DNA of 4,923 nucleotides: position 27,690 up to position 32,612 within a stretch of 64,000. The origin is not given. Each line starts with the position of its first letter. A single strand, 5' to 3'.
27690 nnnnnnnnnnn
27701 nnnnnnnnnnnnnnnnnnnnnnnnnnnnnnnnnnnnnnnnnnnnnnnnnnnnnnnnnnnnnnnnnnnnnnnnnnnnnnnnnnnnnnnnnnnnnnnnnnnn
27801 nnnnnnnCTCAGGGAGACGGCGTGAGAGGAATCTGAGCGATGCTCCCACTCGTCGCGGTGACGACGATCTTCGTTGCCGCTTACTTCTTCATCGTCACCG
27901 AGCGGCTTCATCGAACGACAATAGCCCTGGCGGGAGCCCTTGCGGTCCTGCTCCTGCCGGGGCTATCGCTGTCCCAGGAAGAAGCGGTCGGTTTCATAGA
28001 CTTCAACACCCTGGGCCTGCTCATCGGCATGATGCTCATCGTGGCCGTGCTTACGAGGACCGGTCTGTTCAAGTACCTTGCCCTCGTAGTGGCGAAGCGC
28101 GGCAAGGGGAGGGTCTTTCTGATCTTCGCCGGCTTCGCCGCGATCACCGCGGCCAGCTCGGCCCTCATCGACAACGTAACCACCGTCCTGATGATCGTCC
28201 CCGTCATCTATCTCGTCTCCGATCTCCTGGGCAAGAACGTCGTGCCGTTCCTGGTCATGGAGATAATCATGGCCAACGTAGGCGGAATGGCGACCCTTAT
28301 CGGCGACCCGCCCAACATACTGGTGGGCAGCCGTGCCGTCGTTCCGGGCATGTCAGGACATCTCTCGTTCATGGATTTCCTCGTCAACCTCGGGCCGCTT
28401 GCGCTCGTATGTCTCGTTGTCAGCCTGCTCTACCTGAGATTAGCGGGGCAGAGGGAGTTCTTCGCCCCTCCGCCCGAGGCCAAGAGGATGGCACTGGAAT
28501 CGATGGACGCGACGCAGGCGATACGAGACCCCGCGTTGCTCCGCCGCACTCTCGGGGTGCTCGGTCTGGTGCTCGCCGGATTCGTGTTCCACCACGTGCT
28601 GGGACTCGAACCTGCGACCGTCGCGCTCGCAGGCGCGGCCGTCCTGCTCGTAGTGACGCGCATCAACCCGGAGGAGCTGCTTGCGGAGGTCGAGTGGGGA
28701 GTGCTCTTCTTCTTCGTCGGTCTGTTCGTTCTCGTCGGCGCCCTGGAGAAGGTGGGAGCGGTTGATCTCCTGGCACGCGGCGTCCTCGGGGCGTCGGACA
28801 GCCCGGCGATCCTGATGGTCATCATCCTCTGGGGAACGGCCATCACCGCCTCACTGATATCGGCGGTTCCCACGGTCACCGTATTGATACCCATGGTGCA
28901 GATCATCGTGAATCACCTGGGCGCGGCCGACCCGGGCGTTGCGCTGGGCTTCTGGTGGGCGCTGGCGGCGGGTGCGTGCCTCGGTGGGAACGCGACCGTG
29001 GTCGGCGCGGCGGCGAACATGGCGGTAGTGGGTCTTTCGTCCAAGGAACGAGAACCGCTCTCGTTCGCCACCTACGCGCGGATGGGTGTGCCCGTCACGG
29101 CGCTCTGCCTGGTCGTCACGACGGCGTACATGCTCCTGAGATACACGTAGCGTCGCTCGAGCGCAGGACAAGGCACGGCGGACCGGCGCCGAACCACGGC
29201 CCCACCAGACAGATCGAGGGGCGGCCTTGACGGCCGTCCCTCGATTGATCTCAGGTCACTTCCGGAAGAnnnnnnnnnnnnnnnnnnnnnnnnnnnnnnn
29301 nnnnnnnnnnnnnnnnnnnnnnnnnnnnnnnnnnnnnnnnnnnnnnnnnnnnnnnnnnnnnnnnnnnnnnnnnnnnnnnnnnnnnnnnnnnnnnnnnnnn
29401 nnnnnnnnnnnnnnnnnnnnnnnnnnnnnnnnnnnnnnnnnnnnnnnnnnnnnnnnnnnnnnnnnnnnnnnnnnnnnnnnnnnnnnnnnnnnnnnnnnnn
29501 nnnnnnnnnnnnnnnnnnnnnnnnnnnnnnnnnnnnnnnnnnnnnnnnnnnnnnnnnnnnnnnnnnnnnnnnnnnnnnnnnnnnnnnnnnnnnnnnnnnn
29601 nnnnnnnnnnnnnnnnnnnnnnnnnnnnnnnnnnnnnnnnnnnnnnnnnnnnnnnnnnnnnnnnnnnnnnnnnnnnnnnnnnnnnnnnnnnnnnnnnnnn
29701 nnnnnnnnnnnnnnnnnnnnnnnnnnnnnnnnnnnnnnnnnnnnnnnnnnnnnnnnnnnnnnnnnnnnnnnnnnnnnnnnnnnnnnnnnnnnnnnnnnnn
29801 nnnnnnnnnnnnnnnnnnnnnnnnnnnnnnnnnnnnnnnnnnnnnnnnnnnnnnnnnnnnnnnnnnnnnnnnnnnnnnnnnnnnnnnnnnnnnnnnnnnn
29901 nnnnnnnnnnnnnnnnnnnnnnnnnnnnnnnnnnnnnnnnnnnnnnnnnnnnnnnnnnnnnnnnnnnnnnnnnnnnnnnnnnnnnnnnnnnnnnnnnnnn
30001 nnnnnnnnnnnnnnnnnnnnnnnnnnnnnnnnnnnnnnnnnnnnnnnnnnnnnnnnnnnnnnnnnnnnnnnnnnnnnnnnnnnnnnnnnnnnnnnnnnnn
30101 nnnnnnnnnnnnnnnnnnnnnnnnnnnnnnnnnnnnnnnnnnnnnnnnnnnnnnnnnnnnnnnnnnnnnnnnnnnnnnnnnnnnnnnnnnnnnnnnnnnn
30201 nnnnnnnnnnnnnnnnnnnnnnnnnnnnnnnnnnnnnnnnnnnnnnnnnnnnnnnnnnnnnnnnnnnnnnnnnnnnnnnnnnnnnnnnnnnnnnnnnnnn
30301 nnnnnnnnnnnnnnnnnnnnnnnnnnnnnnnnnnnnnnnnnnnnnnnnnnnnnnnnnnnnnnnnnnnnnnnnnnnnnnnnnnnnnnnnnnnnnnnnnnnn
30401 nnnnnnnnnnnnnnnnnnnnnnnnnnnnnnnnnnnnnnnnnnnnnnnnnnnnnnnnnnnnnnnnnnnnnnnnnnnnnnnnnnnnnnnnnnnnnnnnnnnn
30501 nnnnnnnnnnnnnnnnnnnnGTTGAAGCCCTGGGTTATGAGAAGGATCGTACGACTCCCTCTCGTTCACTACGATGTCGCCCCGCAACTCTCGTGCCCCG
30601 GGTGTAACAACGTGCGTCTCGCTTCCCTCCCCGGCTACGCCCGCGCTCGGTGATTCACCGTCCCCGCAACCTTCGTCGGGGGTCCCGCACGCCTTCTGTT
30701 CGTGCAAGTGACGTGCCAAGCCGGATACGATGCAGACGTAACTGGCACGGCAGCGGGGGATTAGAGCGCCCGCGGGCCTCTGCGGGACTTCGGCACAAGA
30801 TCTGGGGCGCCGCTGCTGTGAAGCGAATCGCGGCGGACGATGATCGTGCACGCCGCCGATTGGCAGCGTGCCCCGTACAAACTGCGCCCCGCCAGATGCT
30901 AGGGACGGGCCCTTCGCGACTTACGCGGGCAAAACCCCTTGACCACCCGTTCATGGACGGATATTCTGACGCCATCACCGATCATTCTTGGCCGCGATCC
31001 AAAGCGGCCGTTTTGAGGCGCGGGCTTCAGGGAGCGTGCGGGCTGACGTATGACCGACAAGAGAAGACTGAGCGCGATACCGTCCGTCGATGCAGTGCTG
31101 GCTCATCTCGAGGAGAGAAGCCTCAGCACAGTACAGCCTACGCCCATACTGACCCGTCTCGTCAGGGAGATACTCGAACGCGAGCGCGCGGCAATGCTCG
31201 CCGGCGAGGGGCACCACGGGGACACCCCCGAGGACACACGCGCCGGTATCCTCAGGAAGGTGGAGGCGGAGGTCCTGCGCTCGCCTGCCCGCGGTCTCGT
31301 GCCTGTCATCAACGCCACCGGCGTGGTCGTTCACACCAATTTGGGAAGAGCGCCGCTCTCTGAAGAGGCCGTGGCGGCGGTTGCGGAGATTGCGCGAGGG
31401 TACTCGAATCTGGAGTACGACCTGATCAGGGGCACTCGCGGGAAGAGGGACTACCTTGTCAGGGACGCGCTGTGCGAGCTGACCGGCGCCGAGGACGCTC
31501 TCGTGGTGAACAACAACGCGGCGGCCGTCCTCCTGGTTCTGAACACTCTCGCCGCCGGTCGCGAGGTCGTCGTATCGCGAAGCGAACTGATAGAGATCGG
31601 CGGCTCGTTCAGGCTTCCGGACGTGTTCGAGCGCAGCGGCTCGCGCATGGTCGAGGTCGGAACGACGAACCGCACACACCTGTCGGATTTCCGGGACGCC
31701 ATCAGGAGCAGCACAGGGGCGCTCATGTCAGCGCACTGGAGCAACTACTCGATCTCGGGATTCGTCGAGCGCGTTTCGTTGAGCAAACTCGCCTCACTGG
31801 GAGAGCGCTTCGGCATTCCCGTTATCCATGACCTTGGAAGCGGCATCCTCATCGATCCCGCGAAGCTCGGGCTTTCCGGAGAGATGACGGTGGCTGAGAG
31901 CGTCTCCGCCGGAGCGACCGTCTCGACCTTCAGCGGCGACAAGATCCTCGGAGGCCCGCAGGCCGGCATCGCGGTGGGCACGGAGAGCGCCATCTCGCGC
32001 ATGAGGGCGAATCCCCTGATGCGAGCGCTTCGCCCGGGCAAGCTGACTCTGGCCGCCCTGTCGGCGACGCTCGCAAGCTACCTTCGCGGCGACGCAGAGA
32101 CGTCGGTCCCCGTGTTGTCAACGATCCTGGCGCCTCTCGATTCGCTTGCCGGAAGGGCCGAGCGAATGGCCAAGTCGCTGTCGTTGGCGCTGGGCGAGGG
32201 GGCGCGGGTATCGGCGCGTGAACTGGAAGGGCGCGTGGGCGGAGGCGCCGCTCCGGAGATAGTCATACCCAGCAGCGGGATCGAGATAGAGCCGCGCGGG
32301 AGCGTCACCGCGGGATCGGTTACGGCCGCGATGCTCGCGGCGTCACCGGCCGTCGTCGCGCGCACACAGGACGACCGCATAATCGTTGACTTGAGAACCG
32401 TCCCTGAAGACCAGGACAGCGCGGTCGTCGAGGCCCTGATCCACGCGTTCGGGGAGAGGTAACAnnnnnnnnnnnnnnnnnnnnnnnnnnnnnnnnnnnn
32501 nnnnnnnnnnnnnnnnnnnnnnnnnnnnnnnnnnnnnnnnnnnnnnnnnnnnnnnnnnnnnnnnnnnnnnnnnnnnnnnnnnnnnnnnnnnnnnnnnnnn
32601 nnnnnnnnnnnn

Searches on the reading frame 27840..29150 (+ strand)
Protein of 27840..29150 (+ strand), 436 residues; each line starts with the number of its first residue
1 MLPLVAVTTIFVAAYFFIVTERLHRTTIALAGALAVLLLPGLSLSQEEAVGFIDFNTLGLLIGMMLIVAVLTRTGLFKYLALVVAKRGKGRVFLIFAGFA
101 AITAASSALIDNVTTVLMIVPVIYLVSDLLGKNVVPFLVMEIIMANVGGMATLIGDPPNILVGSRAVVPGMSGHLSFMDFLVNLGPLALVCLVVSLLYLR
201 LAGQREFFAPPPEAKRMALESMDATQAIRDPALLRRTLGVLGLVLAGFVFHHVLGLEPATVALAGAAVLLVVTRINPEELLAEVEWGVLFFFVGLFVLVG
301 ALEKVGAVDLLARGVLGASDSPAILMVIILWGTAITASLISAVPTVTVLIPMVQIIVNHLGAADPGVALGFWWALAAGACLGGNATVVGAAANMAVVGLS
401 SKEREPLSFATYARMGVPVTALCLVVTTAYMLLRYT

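Call 34: search_protein_families(library=pfam, proteins=[window:27840-29150:+], max_evalue=0.001)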
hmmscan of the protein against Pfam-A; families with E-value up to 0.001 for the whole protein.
window:27840-29150:+ (436 aa): 2 families
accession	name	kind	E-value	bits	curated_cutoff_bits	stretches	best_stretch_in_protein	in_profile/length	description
PF03600.22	CitMHS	-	2.2e-75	254.3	31.9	1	15-378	1-336/336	Citrate transporter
PF02040.21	ArsB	-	1.1e-15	58.3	22.2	1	30-428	27-416/423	Arsenical pump membrane protein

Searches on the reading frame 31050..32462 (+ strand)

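Call 16: search_protein_families(library=pfam, proteins=[window:31050-32462:+], max_evalue=0.001)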
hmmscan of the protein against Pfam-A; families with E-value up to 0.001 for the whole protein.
window:31050-32462:+ (470 aa): 2 families
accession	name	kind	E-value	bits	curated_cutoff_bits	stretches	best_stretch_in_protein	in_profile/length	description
PF03841.19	SelA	-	5.3e-131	437.4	22.8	1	86-451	1-366/367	L-seryl-tRNA selenium transferase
PF12390.13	Se-cys_synth_N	-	3.9e-05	24.1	22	1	7-46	1-40/40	Selenocysteine synthase N terminal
